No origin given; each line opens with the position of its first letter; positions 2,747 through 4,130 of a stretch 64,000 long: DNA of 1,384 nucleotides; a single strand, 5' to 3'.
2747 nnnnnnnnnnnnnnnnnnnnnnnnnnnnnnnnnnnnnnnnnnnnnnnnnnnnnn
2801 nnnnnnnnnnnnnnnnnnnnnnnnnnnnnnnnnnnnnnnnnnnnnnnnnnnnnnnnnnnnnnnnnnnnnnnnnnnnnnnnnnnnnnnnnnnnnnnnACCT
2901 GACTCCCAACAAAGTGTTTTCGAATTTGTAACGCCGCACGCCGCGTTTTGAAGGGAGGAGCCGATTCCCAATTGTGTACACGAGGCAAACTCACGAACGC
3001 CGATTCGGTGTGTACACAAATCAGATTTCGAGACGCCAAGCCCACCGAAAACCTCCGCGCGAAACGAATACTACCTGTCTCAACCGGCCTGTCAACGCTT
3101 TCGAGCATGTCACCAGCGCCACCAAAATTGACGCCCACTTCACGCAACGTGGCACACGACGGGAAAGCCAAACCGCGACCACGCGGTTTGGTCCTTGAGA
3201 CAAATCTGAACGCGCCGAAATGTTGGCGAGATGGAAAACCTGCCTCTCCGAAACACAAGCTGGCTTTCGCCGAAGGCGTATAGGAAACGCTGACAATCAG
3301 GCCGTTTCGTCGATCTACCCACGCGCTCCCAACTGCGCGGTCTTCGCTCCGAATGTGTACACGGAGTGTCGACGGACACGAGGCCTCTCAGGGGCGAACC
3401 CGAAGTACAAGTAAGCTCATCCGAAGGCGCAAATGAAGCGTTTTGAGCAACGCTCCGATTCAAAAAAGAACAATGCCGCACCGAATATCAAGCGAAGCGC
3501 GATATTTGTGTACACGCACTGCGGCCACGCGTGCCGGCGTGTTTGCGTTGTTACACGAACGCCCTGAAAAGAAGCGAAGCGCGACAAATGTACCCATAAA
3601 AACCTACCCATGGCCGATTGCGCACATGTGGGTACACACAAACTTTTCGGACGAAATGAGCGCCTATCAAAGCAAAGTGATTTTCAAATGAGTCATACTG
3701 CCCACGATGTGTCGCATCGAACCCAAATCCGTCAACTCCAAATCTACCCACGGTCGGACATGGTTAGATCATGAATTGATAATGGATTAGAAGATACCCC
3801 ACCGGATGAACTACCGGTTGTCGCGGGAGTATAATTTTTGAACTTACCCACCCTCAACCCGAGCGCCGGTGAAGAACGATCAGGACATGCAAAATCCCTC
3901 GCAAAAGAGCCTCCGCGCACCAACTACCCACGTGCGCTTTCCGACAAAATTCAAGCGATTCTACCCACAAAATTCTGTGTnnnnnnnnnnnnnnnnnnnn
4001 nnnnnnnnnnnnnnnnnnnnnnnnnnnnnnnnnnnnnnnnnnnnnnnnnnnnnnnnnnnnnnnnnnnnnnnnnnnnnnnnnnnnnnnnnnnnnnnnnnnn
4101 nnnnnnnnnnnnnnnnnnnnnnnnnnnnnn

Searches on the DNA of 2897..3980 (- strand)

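Call 63: search_dna_similar(query=window:2897-3980:-, collection=plasmids, mode=distant, max_rows=10)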
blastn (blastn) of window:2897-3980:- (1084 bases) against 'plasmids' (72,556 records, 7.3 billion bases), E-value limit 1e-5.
No match.

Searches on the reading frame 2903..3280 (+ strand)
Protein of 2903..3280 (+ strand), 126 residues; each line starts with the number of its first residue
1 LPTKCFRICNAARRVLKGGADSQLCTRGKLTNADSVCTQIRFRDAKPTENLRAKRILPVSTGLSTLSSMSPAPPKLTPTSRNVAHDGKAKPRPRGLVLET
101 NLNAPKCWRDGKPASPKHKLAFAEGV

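Call 48: search_protein_families(library=pfam, max_evalue=0.1, proteins=[window:2903-3280:+])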
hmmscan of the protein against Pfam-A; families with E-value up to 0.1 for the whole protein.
seq(126 aa): 2 families
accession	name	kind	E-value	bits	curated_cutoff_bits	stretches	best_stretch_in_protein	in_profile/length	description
PF17695.6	DUF5541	-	0.0078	16.9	25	1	34-93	36-96/116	Family of unknown function (DUF5541)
PF00846.24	Hanta_nucleocap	-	0.039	13.3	27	1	24-60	141-180/428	Hantavirus nucleocapsid protein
